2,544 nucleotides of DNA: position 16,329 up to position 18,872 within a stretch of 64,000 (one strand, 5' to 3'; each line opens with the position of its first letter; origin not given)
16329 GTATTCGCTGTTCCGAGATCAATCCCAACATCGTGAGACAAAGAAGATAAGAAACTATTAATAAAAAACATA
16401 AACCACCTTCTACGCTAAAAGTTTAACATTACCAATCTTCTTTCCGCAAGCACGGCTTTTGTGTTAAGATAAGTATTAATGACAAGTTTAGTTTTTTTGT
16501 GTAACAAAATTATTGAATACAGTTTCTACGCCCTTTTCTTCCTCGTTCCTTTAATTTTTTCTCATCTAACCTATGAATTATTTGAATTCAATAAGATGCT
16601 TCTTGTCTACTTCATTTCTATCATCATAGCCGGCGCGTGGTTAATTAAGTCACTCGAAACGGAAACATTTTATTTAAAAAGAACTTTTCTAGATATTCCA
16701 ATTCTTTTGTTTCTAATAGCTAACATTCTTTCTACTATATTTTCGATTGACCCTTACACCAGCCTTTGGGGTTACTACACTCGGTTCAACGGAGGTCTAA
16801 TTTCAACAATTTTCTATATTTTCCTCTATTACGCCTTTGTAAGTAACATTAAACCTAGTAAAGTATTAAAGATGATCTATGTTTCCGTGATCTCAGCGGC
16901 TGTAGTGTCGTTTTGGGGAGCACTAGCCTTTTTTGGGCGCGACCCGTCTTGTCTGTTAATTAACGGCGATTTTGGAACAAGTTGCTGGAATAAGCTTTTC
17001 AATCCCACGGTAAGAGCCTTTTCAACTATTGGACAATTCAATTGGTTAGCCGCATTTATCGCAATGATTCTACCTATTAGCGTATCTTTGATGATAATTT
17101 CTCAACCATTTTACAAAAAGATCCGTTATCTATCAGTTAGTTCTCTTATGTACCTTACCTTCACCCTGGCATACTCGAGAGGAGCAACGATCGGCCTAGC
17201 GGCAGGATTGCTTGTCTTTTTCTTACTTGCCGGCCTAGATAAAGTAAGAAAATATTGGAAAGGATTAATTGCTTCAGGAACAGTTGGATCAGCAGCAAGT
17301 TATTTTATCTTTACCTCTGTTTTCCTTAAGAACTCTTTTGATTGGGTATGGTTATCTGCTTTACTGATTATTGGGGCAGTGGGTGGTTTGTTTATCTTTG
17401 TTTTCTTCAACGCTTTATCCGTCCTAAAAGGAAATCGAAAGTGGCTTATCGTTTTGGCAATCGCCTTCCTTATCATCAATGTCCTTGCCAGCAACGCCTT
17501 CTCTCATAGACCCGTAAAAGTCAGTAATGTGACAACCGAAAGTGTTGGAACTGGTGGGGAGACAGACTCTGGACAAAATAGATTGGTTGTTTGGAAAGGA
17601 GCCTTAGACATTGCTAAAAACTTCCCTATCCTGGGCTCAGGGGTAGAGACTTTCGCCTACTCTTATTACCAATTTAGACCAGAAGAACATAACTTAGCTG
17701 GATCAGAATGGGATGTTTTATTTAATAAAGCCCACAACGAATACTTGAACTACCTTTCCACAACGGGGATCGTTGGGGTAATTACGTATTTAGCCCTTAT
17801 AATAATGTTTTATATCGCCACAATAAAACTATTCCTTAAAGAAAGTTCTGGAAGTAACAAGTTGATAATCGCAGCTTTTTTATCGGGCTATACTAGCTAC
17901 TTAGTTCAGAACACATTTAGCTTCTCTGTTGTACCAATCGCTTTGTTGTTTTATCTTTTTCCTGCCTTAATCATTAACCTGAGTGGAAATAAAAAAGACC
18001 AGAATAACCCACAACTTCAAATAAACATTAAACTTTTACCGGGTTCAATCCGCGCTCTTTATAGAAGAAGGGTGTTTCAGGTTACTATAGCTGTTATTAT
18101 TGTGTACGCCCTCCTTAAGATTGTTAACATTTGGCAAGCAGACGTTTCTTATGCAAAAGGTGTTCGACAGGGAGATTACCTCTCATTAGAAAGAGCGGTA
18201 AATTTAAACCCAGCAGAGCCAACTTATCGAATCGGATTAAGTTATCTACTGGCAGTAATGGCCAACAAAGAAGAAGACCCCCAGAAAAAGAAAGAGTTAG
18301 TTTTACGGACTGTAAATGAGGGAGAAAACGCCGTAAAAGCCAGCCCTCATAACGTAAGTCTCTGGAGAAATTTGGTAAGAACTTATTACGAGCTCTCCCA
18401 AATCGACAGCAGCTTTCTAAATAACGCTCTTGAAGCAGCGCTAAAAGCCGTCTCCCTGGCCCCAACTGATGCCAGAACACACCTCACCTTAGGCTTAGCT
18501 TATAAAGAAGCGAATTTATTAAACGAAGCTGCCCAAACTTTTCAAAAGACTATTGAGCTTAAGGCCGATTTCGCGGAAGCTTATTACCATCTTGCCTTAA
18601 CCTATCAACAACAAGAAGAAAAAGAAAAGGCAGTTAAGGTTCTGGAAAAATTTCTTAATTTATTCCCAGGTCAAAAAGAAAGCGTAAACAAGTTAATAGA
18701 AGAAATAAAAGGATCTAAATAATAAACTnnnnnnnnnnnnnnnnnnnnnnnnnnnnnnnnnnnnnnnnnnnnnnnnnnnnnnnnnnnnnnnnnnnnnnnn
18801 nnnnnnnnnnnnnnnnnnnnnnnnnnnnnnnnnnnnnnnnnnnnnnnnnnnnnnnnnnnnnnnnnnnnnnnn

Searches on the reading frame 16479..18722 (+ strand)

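Call 76: search_protein_families(library=pfam, proteins=[window:16479-18722:+], max_evalue=0.001)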
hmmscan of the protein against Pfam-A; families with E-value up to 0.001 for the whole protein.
window:16479-18722:+ (747 aa): 11 families
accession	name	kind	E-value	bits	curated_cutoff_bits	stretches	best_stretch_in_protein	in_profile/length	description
PF04932.20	Wzy_C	-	3.7e-15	56.4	31.7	1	222-438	4-149/149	O-Antigen ligase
PF13414.12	TPR_11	-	2.5e-09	37.1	26.8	1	679-712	8-41/42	TPR repeat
PF13181.12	TPR_8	-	4.8e-09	36.1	25.7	1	699-730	1-32/34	Tetratricopeptide repeat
PF13431.12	TPR_17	-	1.1e-08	35.1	24.4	0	688-719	2-33/34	Tetratricopeptide repeat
PF14559.12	TPR_19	-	2.4e-07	31.4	25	0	681-732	7-58/68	Tetratricopeptide repeat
PF23914.1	TPR_CcmH_CycH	-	2.5e-07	31.1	42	1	620-733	44-155/158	Cytochrome c-type biogenesis protein H TPR domain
PF00515.34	TPR_1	-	2.9e-07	30.5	27.8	0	699-724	1-26/34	Tetratricopeptide repeat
PF13174.12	TPR_6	-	8.6e-07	29.7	26.3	1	700-730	1-31/33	Tetratricopeptide repeat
PF07719.23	TPR_2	-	1.1e-06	28.8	27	1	699-731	1-33/34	Tetratricopeptide repeat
PF13428.12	TPR_14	-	2e-05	25.3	23.5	0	700-735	2-37/44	Tetratricopeptide repeat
PF13424.12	TPR_12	-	4.2e-05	24.1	30.1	0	646-695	25-75/77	Tetratricopeptide repeat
